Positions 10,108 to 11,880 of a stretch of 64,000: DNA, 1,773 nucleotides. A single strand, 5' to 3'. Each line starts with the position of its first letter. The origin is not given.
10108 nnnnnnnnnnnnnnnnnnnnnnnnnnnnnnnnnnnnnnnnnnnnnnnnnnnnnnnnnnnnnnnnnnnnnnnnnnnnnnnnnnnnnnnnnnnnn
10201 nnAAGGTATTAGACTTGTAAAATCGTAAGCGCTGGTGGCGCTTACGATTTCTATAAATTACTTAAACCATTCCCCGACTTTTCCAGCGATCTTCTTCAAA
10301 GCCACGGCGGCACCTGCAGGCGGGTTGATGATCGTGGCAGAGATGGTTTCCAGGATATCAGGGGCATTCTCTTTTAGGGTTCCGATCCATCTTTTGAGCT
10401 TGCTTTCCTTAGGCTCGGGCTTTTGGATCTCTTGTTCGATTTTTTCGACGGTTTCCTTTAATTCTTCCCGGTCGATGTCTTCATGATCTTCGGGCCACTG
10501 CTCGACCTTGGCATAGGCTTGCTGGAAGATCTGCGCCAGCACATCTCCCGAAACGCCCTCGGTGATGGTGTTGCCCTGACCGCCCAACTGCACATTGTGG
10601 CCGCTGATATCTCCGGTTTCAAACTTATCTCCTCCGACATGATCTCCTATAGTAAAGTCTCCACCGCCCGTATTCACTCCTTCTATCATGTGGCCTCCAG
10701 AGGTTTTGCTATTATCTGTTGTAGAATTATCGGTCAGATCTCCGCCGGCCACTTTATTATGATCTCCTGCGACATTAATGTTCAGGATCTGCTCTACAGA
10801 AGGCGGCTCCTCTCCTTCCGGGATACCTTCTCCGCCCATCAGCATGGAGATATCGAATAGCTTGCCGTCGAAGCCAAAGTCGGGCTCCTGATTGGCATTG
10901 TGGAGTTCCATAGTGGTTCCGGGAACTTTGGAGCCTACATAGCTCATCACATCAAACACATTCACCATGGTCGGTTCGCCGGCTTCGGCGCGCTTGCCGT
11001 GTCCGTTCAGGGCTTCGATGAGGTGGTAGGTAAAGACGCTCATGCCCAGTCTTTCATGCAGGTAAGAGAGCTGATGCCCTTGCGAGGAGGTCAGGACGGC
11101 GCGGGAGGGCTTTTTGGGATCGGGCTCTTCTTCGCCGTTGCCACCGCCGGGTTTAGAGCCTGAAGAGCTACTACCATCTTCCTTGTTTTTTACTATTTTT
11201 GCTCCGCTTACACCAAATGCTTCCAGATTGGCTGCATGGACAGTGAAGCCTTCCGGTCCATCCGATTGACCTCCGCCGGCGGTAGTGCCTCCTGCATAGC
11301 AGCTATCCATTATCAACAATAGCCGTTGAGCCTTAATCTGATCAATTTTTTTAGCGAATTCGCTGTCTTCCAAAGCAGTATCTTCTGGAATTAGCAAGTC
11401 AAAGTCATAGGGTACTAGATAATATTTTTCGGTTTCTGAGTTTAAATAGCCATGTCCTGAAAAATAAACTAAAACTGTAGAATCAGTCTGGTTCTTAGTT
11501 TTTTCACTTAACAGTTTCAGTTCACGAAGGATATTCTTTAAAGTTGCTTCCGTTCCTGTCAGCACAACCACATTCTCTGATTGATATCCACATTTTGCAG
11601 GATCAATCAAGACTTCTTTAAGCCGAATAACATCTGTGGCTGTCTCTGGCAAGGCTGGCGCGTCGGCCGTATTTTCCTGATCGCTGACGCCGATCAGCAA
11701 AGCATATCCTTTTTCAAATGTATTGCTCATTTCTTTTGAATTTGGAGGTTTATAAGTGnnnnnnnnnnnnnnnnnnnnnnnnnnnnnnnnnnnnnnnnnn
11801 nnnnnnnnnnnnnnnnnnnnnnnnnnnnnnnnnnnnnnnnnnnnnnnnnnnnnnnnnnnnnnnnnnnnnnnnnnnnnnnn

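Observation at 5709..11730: Three-gene NLR-like module: caspase-like protease, NACHT-WD40 STAND NTPase and a catalytically dead caspase fragment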

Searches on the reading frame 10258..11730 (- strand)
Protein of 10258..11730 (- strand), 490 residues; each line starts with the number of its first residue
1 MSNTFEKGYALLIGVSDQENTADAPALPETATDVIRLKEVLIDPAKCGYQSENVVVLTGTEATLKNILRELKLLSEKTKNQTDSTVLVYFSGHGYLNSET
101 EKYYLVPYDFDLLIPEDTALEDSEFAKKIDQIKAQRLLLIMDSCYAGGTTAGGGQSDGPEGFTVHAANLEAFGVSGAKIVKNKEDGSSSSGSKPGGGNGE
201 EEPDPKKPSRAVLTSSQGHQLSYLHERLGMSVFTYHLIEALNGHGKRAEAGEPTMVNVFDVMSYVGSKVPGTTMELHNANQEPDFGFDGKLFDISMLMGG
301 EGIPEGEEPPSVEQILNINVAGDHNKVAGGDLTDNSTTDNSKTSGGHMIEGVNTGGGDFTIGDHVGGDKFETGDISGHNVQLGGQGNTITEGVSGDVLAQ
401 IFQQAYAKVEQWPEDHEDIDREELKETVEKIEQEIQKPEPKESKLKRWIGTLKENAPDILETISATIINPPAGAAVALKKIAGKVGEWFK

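Call 8: search_protein_families(library=pfam, proteins=[window:10258-11730:-], max_evalue=0.01)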
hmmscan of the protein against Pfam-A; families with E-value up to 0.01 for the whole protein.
window:10258-11730:- (490 aa): 4 families
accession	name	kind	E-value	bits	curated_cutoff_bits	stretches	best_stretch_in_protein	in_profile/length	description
PF00656.27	Peptidase_C14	-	9e-18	65.2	21.4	1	7-249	1-199/233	Caspase domain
PF19971.4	TCAD2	-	9e-14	51.9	27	1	399-485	1-87/90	Ternary complex associated domain 2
PF12770.12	CHAT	-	0.0043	17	24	1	11-147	82-201/289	CHAT domain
PF23248.1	KH_PARP14_2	-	0.005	17.1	27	0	38-81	26-65/72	PARP14, second type I KH domain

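Call 9: search_protein_families(library=padloc, proteins=[window:10258-11730:-], max_evalue=0.01)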
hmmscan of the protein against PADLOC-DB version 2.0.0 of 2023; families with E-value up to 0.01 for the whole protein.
window:10258-11730:- (490 aa): 4 families
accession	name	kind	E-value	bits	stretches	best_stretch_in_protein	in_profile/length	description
PDLC02987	caspase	-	1.4e-10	39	1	8-216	3-130/453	-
PDLC04449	PDC-M14B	-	2.5e-05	22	1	396-455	184-241/267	-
PDLC04451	PDC-M14B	-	5.4e-05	21.1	1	377-454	162-239/261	-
PDLC04448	PDC-M14B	-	6.2e-05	20.7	1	414-468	203-257/275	-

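Call 13: search_protein_families(library=ncbifam, proteins=[window:10258-11730:-], max_evalue=0.1)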
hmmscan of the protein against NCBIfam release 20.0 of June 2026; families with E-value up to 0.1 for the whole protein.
window:10258-11730:- (490 aa): 1 family
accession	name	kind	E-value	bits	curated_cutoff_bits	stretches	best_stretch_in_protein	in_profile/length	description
NF047832.1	caspase_w_EACC1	subfamily_domain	2.6e-27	95.7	140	2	10-154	3-140/211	caspase, EACC1-associated type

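Call 27: find_homologous_proteins(query=window:10258-11730:-)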
Query window:10258-11730:- (490 aa): 154 proteins with E <= 0.001 among 8000 candidates; the best 120 are listed.
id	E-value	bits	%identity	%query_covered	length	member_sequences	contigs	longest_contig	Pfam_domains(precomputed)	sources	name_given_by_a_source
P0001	6.9e-100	354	43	99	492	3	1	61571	PF19971.5,PF00656.28,PF12770.13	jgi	jgi:hypothetical protein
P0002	4.1e-88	315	47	74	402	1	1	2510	PF00656.28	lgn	-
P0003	4.6e-84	301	37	99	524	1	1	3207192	PF00656.28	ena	-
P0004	4.4e-83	298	44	78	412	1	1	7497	PF00656.28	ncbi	-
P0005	3.4e-79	285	46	66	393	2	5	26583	PF00656.28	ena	-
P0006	8.0e-79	284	48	66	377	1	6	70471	PF00656.28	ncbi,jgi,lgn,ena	-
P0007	2.9e-77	279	38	99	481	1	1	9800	PF19971.5,PF00656.28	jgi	jgi:hypothetical protein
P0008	3.0e-75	272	36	97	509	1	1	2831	PF19971.5,PF00656.28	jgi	-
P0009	6.6e-75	271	36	98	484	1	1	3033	PF19971.5,PF00656.28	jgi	jgi:hypothetical protein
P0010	2.8e-74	269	45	69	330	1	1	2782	PF00656.28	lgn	-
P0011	5.9e-73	265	38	99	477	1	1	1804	PF19971.5,PF00656.28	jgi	jgi:hypothetical protein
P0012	7.6e-72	261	37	98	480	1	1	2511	PF19971.5,PF00656.28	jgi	jgi:hypothetical protein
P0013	3.7e-71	259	35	99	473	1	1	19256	PF19971.5,PF00656.28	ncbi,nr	ncbi:MAG: caspase family protein [Anaerolineae bacterium]|nr:caspase family protein [Anaerolineae ba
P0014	4.1e-69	252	37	99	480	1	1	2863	PF19971.5,PF00656.28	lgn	-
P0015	1.2e-67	247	35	98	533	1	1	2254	PF19971.5,PF00656.28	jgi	-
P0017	1.2e-61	227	34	98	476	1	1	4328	PF19971.5,PF00656.28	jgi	jgi:hypothetical protein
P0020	2.4e-58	217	33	99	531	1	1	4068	PF19971.5,PF00656.28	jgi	-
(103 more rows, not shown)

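Call 28: find_encoding_contigs(protein=window:10258-11730:-, flank=10000, max_places=6)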
Protein window:10258-11730:- (490 aa): no gene with exactly this product is on record in the collection.

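Call 29: find_encoding_contigs(protein=P0001, flank=9000, max_places=2)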
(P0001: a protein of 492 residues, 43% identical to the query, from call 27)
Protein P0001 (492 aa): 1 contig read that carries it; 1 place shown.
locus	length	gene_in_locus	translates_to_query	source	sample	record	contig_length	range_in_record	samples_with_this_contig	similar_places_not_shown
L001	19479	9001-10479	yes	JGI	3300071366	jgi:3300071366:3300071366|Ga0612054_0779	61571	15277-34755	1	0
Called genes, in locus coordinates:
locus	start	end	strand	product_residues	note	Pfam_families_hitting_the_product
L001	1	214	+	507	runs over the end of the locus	PF00875:DNA_photolyase, PF03441:FAD_binding_7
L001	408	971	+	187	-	-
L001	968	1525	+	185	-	-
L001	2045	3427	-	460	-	PF05572:Peptidase_M43, PF18962:Por_Secre_tail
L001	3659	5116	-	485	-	-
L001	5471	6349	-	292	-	PF25164:CoiA_N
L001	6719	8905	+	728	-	PF06580:His_kinase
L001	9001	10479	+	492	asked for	PF00656:Peptidase_C14, PF12770:CHAT (weak), PF19971:TCAD2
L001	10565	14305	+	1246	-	PF24807:WD40_CDC20-Fz, PF00400:WD40, PF23381:Beta-prop_IFT122_1st, PF23409:Beta-prop_EML, PF24782:WD40_MABP1-WDR62_2nd, PF24796:WDR55, PF24805:EIF3I, PF24814:WD40_Prp19, +146 more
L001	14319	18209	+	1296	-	PF23414:Beta-prop_EML_2, PF24796:WDR55, PF24807:WD40_CDC20-Fz, PF24814:WD40_Prp19, PF25173:Beta-prop_WDR3_1st, PF25174:Beta-prop_THOC3, PF25175:Beta-prop_WDR5, PF25391:WD40_Gbeta, +52 more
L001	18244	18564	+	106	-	-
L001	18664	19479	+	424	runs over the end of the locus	PF01734:Patatin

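Call 30: find_encoding_contigs(protein=P0003, flank=9000, max_places=2)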
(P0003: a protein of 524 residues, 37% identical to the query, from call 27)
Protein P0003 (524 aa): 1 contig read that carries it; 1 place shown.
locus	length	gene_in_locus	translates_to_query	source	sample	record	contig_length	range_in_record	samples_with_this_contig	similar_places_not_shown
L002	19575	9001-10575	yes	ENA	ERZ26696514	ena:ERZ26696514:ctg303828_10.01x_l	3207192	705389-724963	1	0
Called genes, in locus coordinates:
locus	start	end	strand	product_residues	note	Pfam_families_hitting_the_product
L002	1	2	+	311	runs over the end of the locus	PF12412:DUF3667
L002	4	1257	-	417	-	-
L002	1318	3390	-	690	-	PF00656:Peptidase_C14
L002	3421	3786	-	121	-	-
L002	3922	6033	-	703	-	PF00656:Peptidase_C14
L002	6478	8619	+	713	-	PF13424:TPR_12 (faint), PF06580:His_kinase, PF02518:HATPase_c (faint)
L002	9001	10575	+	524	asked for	PF00656:Peptidase_C14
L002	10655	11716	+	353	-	PF00656:Peptidase_C14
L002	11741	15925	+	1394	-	PF25173:Beta-prop_WDR3_1st, PF25174:Beta-prop_THOC3 (weak), PF25175:Beta-prop_WDR5, PF24105:Beta-prop_CAF1B_HIR1, PF24805:EIF3I, PF24807:WD40_CDC20-Fz, PF24814:WD40_Prp19, PF25174:Beta-prop_THOC3, +17 more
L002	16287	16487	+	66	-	-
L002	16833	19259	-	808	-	PF18911:PKD_4, PF00801:PKD (weak), PF18911:PKD_4, PF00801:PKD, PF18911:PKD_4, PF19081:Ig_7 (weak), PF18911:PKD_4, PF13585:CHU_C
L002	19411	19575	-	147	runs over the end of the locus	PF00011:HSP20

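Call 31: find_encoding_contigs(protein=P0013, flank=9000, max_places=2)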
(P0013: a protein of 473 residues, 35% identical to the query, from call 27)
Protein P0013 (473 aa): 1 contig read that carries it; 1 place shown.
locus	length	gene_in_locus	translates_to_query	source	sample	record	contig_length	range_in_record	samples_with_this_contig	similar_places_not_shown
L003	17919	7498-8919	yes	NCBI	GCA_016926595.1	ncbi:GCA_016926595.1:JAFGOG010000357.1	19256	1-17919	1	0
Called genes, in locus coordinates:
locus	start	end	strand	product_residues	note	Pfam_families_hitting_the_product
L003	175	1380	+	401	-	PF01408:GFO_IDH_MocA, PF02894:GFO_IDH_MocA_C, PF22725:GFO_IDH_MocA_C3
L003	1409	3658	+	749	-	PF02901:PFL-like, PF01228:Gly_radical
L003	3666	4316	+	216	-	PF00702:Hydrolase, PF12710:HAD, PF13419:HAD_2, PF13242:Hydrolase_like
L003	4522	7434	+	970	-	PF01074:Glyco_hydro_38N, PF09261:Alpha-mann_mid, PF07748:Glyco_hydro_38C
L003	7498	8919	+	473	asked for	PF00656:Peptidase_C14, PF19971:TCAD2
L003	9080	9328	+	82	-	PF04014:MazE_antitoxin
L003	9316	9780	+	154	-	PF01850:PIN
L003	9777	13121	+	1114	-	PF05729:NACHT, PF03781:FGE-sulfatase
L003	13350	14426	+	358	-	PF00078:RVT_1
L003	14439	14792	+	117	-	PF22296:bAvd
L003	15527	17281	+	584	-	PF03781:FGE-sulfatase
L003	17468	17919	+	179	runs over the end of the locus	PF01797:Y1_Tnp (weak)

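Call 38: find_related_loci(query=A1, collection=genome_contigs, flank=10000)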
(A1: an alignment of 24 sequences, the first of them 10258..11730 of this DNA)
Query A1 (490 aa) in genome_contigs; peptide patterns used: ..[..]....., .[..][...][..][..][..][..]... (x = any residue, [..] = any of these).
599 stretches matched a pattern (row limit reached: there are more); 530 encode a relative of the query (tblastn E <= 1e-3); the best 80 are kept; 80 distinct loci.
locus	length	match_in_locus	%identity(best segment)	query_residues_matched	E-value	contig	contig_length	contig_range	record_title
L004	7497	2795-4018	44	1-379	5e-88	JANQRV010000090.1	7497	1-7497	MAG: Saprospiraceae bacterium isolate IP29b_bin.78 k99_777731, whole genome shotgun sequence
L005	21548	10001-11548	35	1-485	2e-76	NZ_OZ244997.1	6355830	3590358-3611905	MAG: Candidatus Leptofilum sp. isolate 8ea8b48c-f0bb-4fcd-991e-c07bf3e70e57 chromosome 1, complete sequence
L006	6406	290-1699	36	1-487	2e-73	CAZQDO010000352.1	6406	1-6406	MAG TPA_asm: uncultured Anaerolineae bacterium isolate binchicken_co338_52 genome assembly, contig: NODE_3552_length_640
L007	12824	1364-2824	34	1-485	3e-69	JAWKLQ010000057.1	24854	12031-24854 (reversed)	MAG: Saprospiraceae bacterium isolate AC1.92 AC1.92.fa-57, whole genome shotgun sequence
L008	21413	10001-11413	34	1-490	1e-64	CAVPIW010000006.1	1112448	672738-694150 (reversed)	MAG: uncultured Nitrospiraceae bacterium isolate MFD00032.bin.1.256 genome assembly, contig: contig_18486, whole genome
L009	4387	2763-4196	34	1-481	4e-61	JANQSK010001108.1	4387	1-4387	MAG: Anaerolineae bacterium isolate IP29b_bin.94 k99_1947964, whole genome shotgun sequence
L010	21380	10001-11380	33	1-484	7e-60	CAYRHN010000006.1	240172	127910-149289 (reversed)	MAG TPA_asm: uncultured Anaerolineaceae bacterium isolate SRP216815_co1_295 genome assembly, contig: NODE_55_length_2401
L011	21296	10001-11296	33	1-467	5e-58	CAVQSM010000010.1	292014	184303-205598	MAG: uncultured Chloroflexia bacterium isolate MFD09964.bin.2.119 genome assembly, contig: contig_3933, whole genome sho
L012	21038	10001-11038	36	1-374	3e-57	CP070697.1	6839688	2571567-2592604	MAG: Desulfobacterales bacterium isolate bin589 chromosome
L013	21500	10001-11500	33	1-430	2e-56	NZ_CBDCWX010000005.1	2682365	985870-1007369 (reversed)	MAG: Candidatus Leptofilum sp. isolate 7b64b919-6ea5-499b-8485-25358eaaa058 contig_5, whole genome shotgun sequence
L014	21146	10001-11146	35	1-413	8e-56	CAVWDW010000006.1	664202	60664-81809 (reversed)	MAG: uncultured Chloroflexia bacterium isolate MFD03804.bin.1.269 genome assembly, contig: contig_40398, whole genome sh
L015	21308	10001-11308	33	1-411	2e-55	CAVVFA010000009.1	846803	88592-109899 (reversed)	MAG: uncultured Chloroflexia bacterium isolate MFD04716.bin.2.33 genome assembly, contig: contig_15726, whole genome sho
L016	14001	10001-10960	37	3-341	3e-55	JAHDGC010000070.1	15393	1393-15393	MAG: Saprospiraceae bacterium isolate MAG-37 RZ_10989, whole genome shotgun sequence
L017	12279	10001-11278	35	1-410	3e-54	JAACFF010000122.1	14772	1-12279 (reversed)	MAG: Chloroflexota bacterium isolate bin.33 scaffold_2394, whole genome shotgun sequence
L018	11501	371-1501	35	3-380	4e-54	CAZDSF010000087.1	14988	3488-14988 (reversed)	MAG TPA_asm: uncultured Anaerolineales bacterium isolate binchicken_co26_174 genome assembly, contig: NODE_5214_length_1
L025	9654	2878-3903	35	3-384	6e-52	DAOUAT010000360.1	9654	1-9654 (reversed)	MAG TPA_asm: Anaerolineae bacterium isolate H66_683 k113_194270, whole genome shotgun sequence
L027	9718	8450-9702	36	1-437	4e-58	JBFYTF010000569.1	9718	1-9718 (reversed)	MAG: Anaerolineae bacterium isolate PPR_0259 PPR_0259._bin.108.fa_k121_2911508, whole genome shotgun sequence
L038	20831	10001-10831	35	1-306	5e-49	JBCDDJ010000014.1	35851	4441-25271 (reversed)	MAG: Cyanobacteria bacterium P01_G01_bin.38 k141_1829565_length_35851_cov_86.6666, whole genome shotgun sequence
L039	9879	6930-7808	38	5-315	1e-48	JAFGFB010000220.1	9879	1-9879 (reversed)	MAG: Anaerolineae bacterium isolate Zod_Metabat.1288 k87_8867048, whole genome shotgun sequence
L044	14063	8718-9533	38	1-303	2e-48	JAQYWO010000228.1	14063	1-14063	MAG: Rhizonema sp. PD37 Dictyo3444_NODE_232_length_14063_cov_24.3587, whole genome shotgun sequence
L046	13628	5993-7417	28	3-454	9e-48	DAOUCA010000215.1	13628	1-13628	MAG TPA_asm: Caldilineaceae bacterium isolate H76_764 k137_528308, whole genome shotgun sequence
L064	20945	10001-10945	33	1-340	4e-46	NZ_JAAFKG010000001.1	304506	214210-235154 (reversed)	MAG: Microcoleus sp. bin48.metabat.b7b8b9.023 WN_Microcoleus_1_scaffold_1, whole genome shotgun sequence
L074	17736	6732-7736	32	1-362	2e-45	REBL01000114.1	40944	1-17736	MAG: Nodularia sp. (in: Bacteria) isolate LCM1.Bin15 NODE_589_length_40944_cov_54.9141, whole genome shotgun sequence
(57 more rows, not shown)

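Call 64: predict_structure(alignment_id=A1)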
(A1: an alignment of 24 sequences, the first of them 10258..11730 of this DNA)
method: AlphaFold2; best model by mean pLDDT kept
length: 490 residues; sequences in the alignment: 24
mean_pLDDT: 74.3   pTM: 0.63
mean pLDDT of the five models: 74.3, 74.2, 72.5, 71.1, 69.7
residues with pLDDT >= 90: 206; 70-90: 107; 50-70: 73; < 50: 104
segments of 3 or more residues with pLDDT < 50: 147-154, 182-198, 299-301, 318-392
pLDDT, mean of each block of 10 residues (from residue 1): 83 94 87 94 89 96 98 96 95 93 95 92 95 95 63 59 90 70 43 46 78 93 89 94 69 75 93 92 92 73 55 57 32 27 27 34 31 31 31 63 90 90 94 85 88 91 75 56 62
secondary structure, 60 per line:
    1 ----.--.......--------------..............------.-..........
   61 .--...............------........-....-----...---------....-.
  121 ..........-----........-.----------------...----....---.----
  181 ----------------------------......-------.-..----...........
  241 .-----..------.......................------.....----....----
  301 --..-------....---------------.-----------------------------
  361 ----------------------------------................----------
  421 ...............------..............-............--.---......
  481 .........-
elements in order: E8-14 H29-42 E54-58 H64-78 E85-92 E94-97 E103-105 H115-118 H122-130 E136-143 E162-164 H169-172 E209-214 H232-241 E255-257 H258-277 E284-288 E293-296 H312-315 H395-410 H421-435 H442-455 H457-468 H475-489

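Call 81: fold_search(model_id=the predicted structure, library=pdb)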
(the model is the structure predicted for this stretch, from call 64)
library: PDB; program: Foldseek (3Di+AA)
matches with E <= 10: 468; with E <= 0.001: 115
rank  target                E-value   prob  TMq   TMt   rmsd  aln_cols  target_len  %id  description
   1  3bij_B                6.1e-09  1.00  0.33  0.58  10.3       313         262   17  Crystal structure of protein GSU0716 from Geobacter sulfurreducens. Northeast Structural Genomics target GsR13 (released 2007-12-11)
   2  6w8r_B                2.2e-08  1.00  0.34  0.46  16.6       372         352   16  Crystal structure of metacaspase 4 C139A from Arabidopsis (released 2020-05-20)
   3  3bij_C                6.4e-08  1.00  0.35  0.61  11.0       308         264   16  Crystal structure of protein GSU0716 from Geobacter sulfurreducens. Northeast Structural Genomics target GsR13 (released 2007-12-11)
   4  3bij_A                6.4e-08  1.00  0.33  0.58  10.3       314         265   17  Crystal structure of protein GSU0716 from Geobacter sulfurreducens. Northeast Structural Genomics target GsR13 (released 2007-12-11)
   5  7a41_A                9.6e-08  1.00  0.30  0.39  10.4       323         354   15  MALT1 in complex with a NVS-MALT1 chemical probe (released 2020-12-02)
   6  9n3f                  1.2e-07  1.00  0.36  0.54  14.2       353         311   14  Crystal structure of Arabidopsis Metacaspase 9 C147G at pH 7.5 (released 2025-06-11)
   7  8a53_B                1.5e-07  1.00  0.34  0.52  15.0       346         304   15  Crystal structure of AtMCA-IIf C147A (metacaspase 9) from Arabidopsis thaliana (released 2023-05-31)
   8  4i1p_C                1.6e-07  1.00  0.32  0.41  12.7       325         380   15  Human MALT1 (caspase-IG3) in complex with activity based-probe (released 2014-07-09)
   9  7paw_B                1.7e-07  1.00  0.34  0.44  12.2       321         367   15  MALT1 in complex with compound 1 (released 2021-11-17)
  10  8a53_A                1.7e-07  1.00  0.36  0.55  14.1       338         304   15  Crystal structure of AtMCA-IIf C147A (metacaspase 9) from Arabidopsis thaliana (released 2023-05-31)
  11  9n3d                  1.7e-07  1.00  0.36  0.54  14.2       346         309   15  Crystal structure of Arabidopsis metacaspase 9 C147G at pH 4.2 (released 2025-06-11)
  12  7a41_B                2.0e-07  1.00  0.31  0.41  10.1       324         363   14  MALT1 in complex with a NVS-MALT1 chemical probe (released 2020-12-02)
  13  6f7i_B                2.6e-07  1.00  0.32  0.41  10.1       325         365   16  human MALT1(329-728) IN COMPLEX WITH MLT-747 (released 2019-01-02)
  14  8v4x_C                2.7e-07  1.00  0.34  0.45  12.7       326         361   14  Structure of MALT1 in complex with an allosteric inhibitor (released 2024-05-01)
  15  9n3e_A                2.9e-07  1.00  0.36  0.55  14.6       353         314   15  Crystal structure of Arabidopsis metacaspase 9 C147G at pH 5.5 (released 2025-06-11)
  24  3uo8_C                9.4e-07  1.00  0.33  0.43  10.2       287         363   13  Crystal structure of the MALT1 paracaspase (P1 form) (released 2011-12-21)
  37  3uo8_B                1.8e-06  1.00  0.34  0.44   5.8       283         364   14  Crystal structure of the MALT1 paracaspase (P1 form) (released 2011-12-21)
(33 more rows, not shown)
